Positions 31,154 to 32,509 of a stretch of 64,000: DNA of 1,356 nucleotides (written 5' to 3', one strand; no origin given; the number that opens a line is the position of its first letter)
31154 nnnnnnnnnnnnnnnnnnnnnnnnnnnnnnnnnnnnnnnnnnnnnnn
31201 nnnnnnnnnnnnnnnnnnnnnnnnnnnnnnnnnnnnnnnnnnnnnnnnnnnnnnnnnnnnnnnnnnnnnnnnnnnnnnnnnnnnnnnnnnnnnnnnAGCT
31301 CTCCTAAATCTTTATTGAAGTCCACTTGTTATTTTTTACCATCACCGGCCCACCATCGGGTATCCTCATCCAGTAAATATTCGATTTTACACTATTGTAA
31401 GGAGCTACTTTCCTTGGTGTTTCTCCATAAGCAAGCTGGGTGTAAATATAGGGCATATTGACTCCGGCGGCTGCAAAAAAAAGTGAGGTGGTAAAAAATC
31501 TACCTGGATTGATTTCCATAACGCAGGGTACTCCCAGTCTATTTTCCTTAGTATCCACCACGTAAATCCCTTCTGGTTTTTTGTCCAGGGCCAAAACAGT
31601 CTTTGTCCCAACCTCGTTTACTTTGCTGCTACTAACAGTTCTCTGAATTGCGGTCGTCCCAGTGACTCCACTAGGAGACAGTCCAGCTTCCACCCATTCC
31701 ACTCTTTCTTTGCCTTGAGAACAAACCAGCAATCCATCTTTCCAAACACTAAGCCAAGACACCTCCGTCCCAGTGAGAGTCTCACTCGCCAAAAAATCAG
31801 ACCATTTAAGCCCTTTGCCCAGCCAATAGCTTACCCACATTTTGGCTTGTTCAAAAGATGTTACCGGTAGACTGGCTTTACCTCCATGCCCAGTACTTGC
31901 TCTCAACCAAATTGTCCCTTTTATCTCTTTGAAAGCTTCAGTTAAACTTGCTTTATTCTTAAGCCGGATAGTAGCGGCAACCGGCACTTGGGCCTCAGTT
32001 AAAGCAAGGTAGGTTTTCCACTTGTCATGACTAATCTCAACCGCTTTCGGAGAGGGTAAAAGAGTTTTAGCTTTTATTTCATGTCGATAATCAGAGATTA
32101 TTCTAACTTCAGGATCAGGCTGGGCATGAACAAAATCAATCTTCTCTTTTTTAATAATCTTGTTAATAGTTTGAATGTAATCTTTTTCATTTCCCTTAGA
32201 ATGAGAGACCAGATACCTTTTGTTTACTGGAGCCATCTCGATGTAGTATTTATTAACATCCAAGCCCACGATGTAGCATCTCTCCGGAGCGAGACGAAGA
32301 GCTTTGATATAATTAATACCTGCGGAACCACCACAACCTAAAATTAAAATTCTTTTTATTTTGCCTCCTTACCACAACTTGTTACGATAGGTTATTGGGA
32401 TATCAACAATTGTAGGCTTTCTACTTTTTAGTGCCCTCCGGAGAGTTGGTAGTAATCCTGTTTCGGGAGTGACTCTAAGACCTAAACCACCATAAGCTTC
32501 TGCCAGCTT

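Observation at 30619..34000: HAD phosphatase, ATP-grasp ligase and acetolactate-synthase-like ThDP enzyme module embedded in the glycan locus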

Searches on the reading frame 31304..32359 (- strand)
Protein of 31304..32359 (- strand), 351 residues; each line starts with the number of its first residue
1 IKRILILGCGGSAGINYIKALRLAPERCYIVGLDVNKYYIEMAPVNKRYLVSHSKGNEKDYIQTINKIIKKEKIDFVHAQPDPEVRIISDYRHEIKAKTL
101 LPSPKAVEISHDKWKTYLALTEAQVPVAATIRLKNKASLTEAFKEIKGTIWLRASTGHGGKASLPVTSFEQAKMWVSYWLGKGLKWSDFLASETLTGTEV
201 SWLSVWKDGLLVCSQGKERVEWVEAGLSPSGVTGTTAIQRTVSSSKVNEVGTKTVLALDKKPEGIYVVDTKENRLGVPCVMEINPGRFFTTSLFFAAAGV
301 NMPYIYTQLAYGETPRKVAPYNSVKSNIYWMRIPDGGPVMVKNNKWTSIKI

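Call 5: search_protein_families(library=pfam, proteins=[window:31304-32359:-], max_evalue=0.01)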
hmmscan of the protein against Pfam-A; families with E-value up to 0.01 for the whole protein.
window:31304-32359:- (351 aa): 3 families
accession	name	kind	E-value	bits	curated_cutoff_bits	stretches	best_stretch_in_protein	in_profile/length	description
PF02655.19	ATP-grasp_3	-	3.8e-06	27.5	23.2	1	111-290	2-159/160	ATP-grasp domain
PF21360.3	PylC-like_N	-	5.1e-05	23.8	27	1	4-98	1-91/96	PylC-like, N-terminal domain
PF15632.11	ATPgrasp_Ter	-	0.0029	17.8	29.1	0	263-319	63-118/131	ATP-grasp in the biosynthetic pathway with Ter operon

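Call 6: search_protein_families(library=ncbifam, proteins=[window:31304-32359:-], max_evalue=0.01)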
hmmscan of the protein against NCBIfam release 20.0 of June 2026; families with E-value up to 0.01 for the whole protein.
window:31304-32359:- (351 aa): 11 families
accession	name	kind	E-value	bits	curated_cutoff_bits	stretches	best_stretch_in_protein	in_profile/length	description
NF009402.0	PRK12767.1-1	equivalog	1.9e-24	86.1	218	1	3-178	4-179/329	carbamoyl phosphate synthase-like protein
NF009403.0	PRK12767.1-2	equivalog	8e-12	45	286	1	25-178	19-174/342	carbamoyl phosphate synthase-like protein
NF009406.0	PRK12767.1-5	equivalog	1.9e-10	40.4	271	1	3-173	4-171/327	carbamoyl phosphate synthase-like protein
NF009405.0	PRK12767.1-4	equivalog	5.4e-07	28.9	390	1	57-312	54-290/320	carbamoyl phosphate synthase-like protein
NF005315.0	PRK06849.1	equivalog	7.6e-06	25.2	406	1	44-144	47-149/389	hypothetical protein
NF009404.0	PRK12767.1-3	equivalog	0.00023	20.1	316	0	56-120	52-119/344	carbamoyl phosphate synthase-like protein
TIGR00768.1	rimK_fam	subfamily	0.00028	20.4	143.4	1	100-162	75-137/276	RimK family alpha-L-glutamate ligase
NF004679.0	PRK06019.1-5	equivalog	0.00066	18.6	326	1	97-172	84-161/376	5-(carboxyamino)imidazole ribonucleotide synthase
TIGR02068.2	cya_phycin_syn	equivalog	0.0011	17.1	850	1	105-165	206-267/862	cyanophycin synthetase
TIGR02144.1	LysX_arch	equivalog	0.0012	18.1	275.6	0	103-157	78-132/281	lysine biosynthesis protein LysX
TIGR01161.1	purK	equivalog_domain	0.0087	15.4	318.4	0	97-170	83-158/362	5-(carboxyamino)imidazole ribonucleotide synthase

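Call 10: find_homologous_proteins(query=window:31304-32359:-, max_evalue=0.00001)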
Query window:31304-32359:- (351 aa): 633 proteins with E <= 0.00001 among 4211 candidates; the best 120 are listed.
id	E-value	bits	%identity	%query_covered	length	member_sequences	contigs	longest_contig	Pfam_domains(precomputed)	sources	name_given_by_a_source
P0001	1.2e-212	723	100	91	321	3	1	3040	PF02655.20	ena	-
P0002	5.8e-193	659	90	91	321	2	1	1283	PF02655.20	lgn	-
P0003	5.0e-183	626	75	100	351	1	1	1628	PF15632.12,PF02655.20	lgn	-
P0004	5.0e-179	613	75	100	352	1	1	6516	-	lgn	-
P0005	3.6e-168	577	70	100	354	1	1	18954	PF02655.20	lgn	-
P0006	1.1e-167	576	70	100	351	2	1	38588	PF15632.12,PF02655.20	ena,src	-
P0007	1.8e-165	568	70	100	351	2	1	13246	PF02655.20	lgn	-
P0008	2.5e-163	561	69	99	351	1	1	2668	PF02655.20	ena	-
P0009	4.2e-158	544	69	99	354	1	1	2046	PF02655.20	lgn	-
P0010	5.2e-156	537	66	100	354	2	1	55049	PF15632.12,PF02655.20,PF21360.4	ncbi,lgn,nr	ncbi:MAG: ATP-grasp domain-containing protein [Candidatus Levybacteria bacterium]|nr:ATP-grasp domai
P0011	3.7e-154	531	65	100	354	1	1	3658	PF15632.12,PF02655.20,PF01071.25,PF21360.4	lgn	-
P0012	6.8e-154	530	64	100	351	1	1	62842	PF02655.20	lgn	-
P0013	6.2e-153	527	63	100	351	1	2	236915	PF02655.20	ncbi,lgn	-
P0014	1.4e-151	523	63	100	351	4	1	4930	PF02655.20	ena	-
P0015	1.5e-151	523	63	100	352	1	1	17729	PF02655.20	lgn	-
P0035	2.0e-127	443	54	98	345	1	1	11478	-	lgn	-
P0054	6.2e-115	402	52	96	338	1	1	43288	-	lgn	-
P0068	4.0e-100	353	46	100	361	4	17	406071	PF15632.12,PF02655.20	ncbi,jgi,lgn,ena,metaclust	jgi:glutathione synthase/RimK-type ligase-like ATP-grasp enzyme|metaclust:\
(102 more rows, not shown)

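Call 12: find_encoding_contigs(protein=P0002, flank=10000)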
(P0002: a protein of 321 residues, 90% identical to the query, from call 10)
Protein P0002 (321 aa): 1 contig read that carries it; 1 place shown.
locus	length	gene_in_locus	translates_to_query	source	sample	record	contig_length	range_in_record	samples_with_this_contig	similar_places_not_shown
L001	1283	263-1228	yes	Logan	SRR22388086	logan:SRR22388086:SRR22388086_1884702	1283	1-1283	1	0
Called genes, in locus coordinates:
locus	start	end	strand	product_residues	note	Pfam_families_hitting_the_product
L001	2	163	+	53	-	?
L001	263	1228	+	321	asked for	PF02655:ATP-grasp_3 (weak)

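Call 13: find_encoding_contigs(protein=P0001, flank=10000)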
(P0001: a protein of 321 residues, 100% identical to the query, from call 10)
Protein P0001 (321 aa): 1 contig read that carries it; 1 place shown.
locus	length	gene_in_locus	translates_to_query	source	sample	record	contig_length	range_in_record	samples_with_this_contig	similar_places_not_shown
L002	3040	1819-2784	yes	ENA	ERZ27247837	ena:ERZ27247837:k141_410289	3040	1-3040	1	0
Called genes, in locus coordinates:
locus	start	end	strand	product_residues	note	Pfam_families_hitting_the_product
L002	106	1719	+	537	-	PF02776:TPP_enzyme_N, PF00205:TPP_enzyme_M, PF02775:TPP_enzyme_C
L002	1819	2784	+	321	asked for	PF02655:ATP-grasp_3 (weak)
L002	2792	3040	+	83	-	?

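Call 18: search_solved_structures(query=window:31304-32359:-, max_evalue=0.01)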
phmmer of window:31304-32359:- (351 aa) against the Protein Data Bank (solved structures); distinct sequences matched with E-value up to 0.01: 2.
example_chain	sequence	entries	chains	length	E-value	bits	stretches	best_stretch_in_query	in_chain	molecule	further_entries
5na4_A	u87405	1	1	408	0.0029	20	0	2-80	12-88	NADH dehydrogenase-like protein SAOUHSC_00878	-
5na1_A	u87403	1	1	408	0.0039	19.6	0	2-80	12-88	NADH dehydrogenase-like protein SAOUHSC_00878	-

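Call 20: find_related_loci(query=A1, collection=genome_contigs, flank=10000)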
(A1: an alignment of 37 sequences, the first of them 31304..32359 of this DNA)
Query A1 (351 aa) in genome_contigs; peptide patterns used: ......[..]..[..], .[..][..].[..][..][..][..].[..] (x = any residue, [..] = any of these).
338 stretches matched a pattern; 289 encode a relative of the query (tblastn E <= 1e-3); the best 80 are kept; 80 distinct loci.
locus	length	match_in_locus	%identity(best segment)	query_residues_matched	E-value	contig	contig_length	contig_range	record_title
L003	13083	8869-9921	70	1-351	1e-173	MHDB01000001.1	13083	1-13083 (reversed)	MAG: Candidatus Woykebacteria bacterium RIFCSPLOWO2_01_FULL_43_14 rifcsplowo2_01_scaffold_10734, whole genome shotgun se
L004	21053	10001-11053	63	1-351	1e-157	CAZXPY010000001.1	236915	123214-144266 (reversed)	MAG TPA_asm: uncultured Gammaproteobacteria bacterium isolate binchicken_co134_1330 genome assembly, contig: NODE_115_le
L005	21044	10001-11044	57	1-348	2e-139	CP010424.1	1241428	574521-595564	MAG: archaeon GW2011_AR10 chromosome, complete genome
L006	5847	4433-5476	48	1-351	6e-112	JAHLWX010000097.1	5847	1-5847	MAG: Candidatus Jordarchaeum sp. LHC_1308 MAG_1308_Ga0212122_1005195, whole genome shotgun sequence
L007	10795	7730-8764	48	1-348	1e-110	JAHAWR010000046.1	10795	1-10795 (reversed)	MAG: Candidatus Jordarchaeia archaeon isolate QC4 QC4_scaffold_4617_curated, whole genome shotgun sequence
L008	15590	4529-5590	47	1-351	6e-109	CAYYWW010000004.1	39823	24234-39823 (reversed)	MAG TPA_asm: uncultured archaeon isolate binchicken_co256_26 genome assembly, contig: NODE_1358_length_39823_cov_8.98478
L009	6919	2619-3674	47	1-350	5e-109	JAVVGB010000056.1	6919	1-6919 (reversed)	MAG: Thermoproteota archaeon isolate PSS.bin.16 NODE_1910_length_6919_cov_133.351253, whole genome shotgun sequence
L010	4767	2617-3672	47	1-350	2e-109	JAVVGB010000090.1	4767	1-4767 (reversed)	MAG: Thermoproteota archaeon isolate PSS.bin.16 NODE_3054_length_4767_cov_134.883065, whole genome shotgun sequence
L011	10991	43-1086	45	1-351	1e-107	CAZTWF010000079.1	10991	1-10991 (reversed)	MAG TPA_asm: uncultured Nitrososphaerota archaeon isolate binchicken_co25_118 genome assembly, contig: k141_128545, whol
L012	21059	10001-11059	50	1-351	8e-107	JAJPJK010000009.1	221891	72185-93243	MAG: Crenarchaeota archaeon isolate Centralia_MAG_457 k107_31765722, whole genome shotgun sequence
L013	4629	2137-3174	45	1-349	4e-105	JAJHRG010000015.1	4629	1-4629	MAG: Candidatus Methanomethylicota archaeon isolate Bin S31 scaffold_4836_c1, whole genome shotgun sequence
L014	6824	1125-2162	45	1-349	1e-103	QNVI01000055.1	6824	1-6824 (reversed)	MAG: Candidatus Methanomethylicota archaeon isolate WYZ-LMO11 Verstraetearchaeota_archaeon_WYZ-LMO11_contig-55, whole ge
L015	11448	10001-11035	46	8-351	2e-103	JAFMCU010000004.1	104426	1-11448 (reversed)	MAG: Thermoprotei archaeon isolate CPBay_Spr30G08_23 NODE_26_length_104426_cov_8.117284, whole genome shotgun sequence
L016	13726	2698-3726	45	1-346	3e-103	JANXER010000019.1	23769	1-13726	MAG: Candidatus Methanomethyliaceae archaeon isolate SKYB85 NODE_19_length_23769_cov_4.717204, whole genome shotgun sequ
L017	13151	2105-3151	45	2-345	5e-103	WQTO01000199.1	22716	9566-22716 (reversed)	MAG: Candidatus Bathycorpusculum acidaminoxidans isolate Co191P4_bin18 JGI24696J40584_12961590, whole genome shotgun seq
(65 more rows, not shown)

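Call 38: find_encoding_contigs(protein=P0004, flank=6000, max_places=2)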
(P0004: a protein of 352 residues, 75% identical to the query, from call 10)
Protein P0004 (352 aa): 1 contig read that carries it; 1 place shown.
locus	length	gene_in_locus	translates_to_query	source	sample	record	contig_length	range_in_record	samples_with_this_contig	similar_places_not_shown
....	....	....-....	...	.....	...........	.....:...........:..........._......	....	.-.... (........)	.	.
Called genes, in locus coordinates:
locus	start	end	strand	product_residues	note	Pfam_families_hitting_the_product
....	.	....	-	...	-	?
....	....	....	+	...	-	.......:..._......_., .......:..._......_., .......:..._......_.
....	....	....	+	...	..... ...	-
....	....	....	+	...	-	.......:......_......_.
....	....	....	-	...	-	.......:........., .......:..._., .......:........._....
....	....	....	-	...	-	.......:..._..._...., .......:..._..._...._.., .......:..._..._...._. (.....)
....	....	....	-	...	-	?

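Call 39: find_encoding_contigs(protein=P0003, flank=2000, max_places=2)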
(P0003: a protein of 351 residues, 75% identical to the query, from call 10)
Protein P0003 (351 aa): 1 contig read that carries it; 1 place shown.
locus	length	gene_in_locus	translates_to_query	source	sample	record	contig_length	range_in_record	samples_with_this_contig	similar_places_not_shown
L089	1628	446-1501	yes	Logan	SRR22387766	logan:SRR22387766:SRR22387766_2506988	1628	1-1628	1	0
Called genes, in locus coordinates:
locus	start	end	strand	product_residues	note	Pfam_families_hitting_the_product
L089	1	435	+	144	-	?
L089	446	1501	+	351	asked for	PF02655:ATP-grasp_3 (weak), PF15632:ATPgrasp_Ter (faint)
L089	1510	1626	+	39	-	?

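Call 52: predict_structure(alignment_id=A1)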
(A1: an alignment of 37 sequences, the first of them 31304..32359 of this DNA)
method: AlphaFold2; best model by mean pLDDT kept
length: 351 residues; sequences in the alignment: 37
mean_pLDDT: 93.2   pTM: 0.90
mean pLDDT of the five models: 93.2, 91.3, 91.3, 91.1, 88.6
residues with pLDDT >= 90: 292; 70-90: 49; 50-70: 10; < 50: 0
segments of 3 or more residues with pLDDT < 50: none
pLDDT, mean of each block of 10 residues (from residue 1): 96 95 96 95 96 91 98 97 93 97 96 96 97 96 94 83 91 95 94 94 98 96 72 74 97 98 97 95 93 94 98 96 96 81 90 88
secondary structure, 60 per line:
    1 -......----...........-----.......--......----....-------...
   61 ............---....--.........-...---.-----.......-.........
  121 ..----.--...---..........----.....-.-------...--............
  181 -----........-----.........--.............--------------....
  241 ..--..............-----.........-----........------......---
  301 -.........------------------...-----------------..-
elements in order: E2-7 H12-22 E28-34 H37-42 E47-50 H58-72 E76-79 H82-90 H104-110 H113-122 E130-132 H136-145 E150-154 E164-166 H169-180 E189-193 E199-207 E210-222 E237-242 H245-258 E264-272 E278-285 H292-297 H302-310 E329-331

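Call 54: fold_search(model_id=the predicted structure, library=pdb)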
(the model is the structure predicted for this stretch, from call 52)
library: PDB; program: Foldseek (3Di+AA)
matches with E <= 10: 1858; with E <= 0.001: 708
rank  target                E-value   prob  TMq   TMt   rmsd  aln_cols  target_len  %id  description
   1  2pn1                  3.9e-17  1.00  0.69  0.78   3.5       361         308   18  Crystal structure of carbamoylphosphate synthase large subunit (split gene in MJ) (ZP_00538348.1) from Exiguobacterium s (released 2007-05-08)
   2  4wd3_A                5.0e-17  1.00  0.62  0.57   5.4       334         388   12  Crystal structure of an L-amino acid ligase RizA (released 2015-09-09)
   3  3wo1                  1.9e-16  1.00  0.65  0.50   5.7       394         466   14  Crystal structure of Trp332Ala mutant YwfE, an L-amino acid ligase, with bound ADP-Mg-Ala (released 2014-05-14)
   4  3k5i_A                2.7e-16  1.00  0.68  0.63   4.0       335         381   15  Crystal structure of N5-carboxyaminoimidazole synthase from aspergillus clavatus in complex with ADP and 5-aminoimadaz (released 2009-10-20)
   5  2yw2_A                4.9e-16  1.00  0.68  0.58   4.8       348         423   15  Crystal structure of GAR synthetase from Aquifex aeolicus in complex with ATP (released 2007-10-23)
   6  1ulz                  8.4e-16  1.00  0.55  0.44   8.0       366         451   14  Crystal structure of the biotin carboxylase subunit of pyruvate carboxylase (released 2004-03-09)
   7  3vmm                  1.6e-15  1.00  0.63  0.49   5.5       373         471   15  Crystal structure of BacD, an L-amino acid dipeptide ligase from Bacillus subtilis (released 2012-04-11)
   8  5dou_C                2.6e-15  1.00  0.59  0.17   5.7       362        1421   14  Crystal Structure of Human Carbamoyl phosphate synthetase I (CPS1), ligand-bound form (released 2015-12-09)
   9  2qk4_A                2.8e-15  1.00  0.66  0.56   4.9       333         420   16  Human glycinamide ribonucleotide synthetase (released 2007-07-24)
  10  3k5h_A                3.0e-15  1.00  0.69  0.64   4.0       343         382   14  Crystal structure of carboxyaminoimidazole ribonucleotide synthase from asperigillus clavatus complexed with ATP (released 2009-10-20)
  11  2ip4_A                3.6e-15  1.00  0.64  0.55   5.1       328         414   16  Crystal Structure of Glycinamide Ribonucleotide Synthetase from Thermus thermophilus HB8 (released 2007-10-30)
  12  1gso                  4.3e-15  1.00  0.64  0.55   5.3       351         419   14  GLYCINAMIDE RIBONUCLEOTIDE SYNTHETASE (GAR-SYN) FROM E. COLI. (released 1998-12-09)
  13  2qk4_B                5.8e-15  1.00  0.66  0.56   4.8       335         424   16  Human glycinamide ribonucleotide synthetase (released 2007-07-24)
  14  8evz_C                5.8e-15  1.00  0.54  0.59   6.7       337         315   13  DdlB from Pseudomonas aeruginosa PAO1 in complex with ADP and phosphorylated D-cycloserine (released 2023-08-30)
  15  3vot_B                6.5e-15  1.00  0.66  0.59   4.0       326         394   12  Crystal structure of L-amino acid ligase from Bacillus licheniformis (released 2012-11-07)
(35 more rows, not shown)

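Call 68: search_protein_families(library=ncbifam, proteins=[P0068], max_evalue=0.00001)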
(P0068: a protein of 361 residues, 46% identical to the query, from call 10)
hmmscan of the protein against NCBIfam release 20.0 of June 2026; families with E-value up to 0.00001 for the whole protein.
P0068 (361 aa): 8 families
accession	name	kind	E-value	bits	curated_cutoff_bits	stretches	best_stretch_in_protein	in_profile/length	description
NF009402.0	PRK12767.1-1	equivalog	1.7e-28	99.4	218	1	2-317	3-305/329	carbamoyl phosphate synthase-like protein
NF009405.0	PRK12767.1-4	equivalog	5.7e-16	58.4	390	1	27-319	26-297/320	carbamoyl phosphate synthase-like protein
NF009403.0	PRK12767.1-2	equivalog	1.2e-15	57.5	286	1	15-274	12-256/342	carbamoyl phosphate synthase-like protein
NF009406.0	PRK12767.1-5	equivalog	1.8e-14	53.6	271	1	4-205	5-198/327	carbamoyl phosphate synthase-like protein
NF009404.0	PRK12767.1-3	equivalog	6.5e-13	48.3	316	1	30-305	28-300/344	carbamoyl phosphate synthase-like protein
TIGR00768.1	rimK_fam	subfamily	9.7e-08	31.7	143.4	1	101-298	78-265/276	RimK family alpha-L-glutamate ligase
NF005315.0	PRK06849.1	equivalog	1.3e-06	27.6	406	1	2-217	5-215/389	hypothetical protein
TIGR02144.1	LysX_arch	equivalog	3.6e-06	26.3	275.6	1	101-290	78-256/281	lysine biosynthesis protein LysX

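Call 72: find_encoding_contigs(protein=P0054, flank=7000, max_places=1)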
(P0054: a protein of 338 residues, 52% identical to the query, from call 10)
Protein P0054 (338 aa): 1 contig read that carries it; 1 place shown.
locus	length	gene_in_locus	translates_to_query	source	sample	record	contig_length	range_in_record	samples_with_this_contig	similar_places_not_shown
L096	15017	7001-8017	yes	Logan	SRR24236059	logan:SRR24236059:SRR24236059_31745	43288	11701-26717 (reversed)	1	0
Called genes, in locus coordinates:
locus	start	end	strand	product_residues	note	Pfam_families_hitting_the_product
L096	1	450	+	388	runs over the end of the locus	PF13439:Glyco_transf_4, PF00534:Glycos_transf_1, PF13692:Glyco_trans_1_4, PF13524:Glyco_trans_1_2 (weak)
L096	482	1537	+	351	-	PF01408:GFO_IDH_MocA, PF03447:NAD_binding_3 (faint), PF22725:GFO_IDH_MocA_C3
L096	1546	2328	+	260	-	PF00551:Formyl_trans_N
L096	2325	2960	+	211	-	-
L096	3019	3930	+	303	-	PF00535:Glycos_transf_2, PF13641:Glyco_tranf_2_3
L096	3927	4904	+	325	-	PF01073:3Beta_HSD, PF01370:Epimerase, PF02719:Polysacc_synt_2, PF04321:RmlD_sub_bind, PF05368:NmrA, PF13460:NAD_binding_10, PF16363:GDP_Man_Dehyd, PF07993:NAD_binding_4 (weak)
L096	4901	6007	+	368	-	PF01041:DegT_DnrJ_EryC1, PF01212:Beta_elim_lyase (faint), PF00155:Aminotran_1_2 (weak)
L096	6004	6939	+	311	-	PF01370:Epimerase, PF02719:Polysacc_synt_2 (faint), PF07993:NAD_binding_4 (faint), PF13460:NAD_binding_10 (faint), PF01073:3Beta_HSD (weak), PF16363:GDP_Man_Dehyd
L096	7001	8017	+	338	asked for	-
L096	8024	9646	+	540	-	PF02776:TPP_enzyme_N, PF00205:TPP_enzyme_M, PF02775:TPP_enzyme_C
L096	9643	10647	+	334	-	PF13524:Glyco_trans_1_2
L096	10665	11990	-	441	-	PF13185:GAF_2 (weak), PF01590:GAF (weak), PF00512:HisKA, PF02518:HATPase_c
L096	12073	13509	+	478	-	PF00682:HMGL-like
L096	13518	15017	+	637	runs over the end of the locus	PF00694:Aconitase_C, PF00330:Aconitase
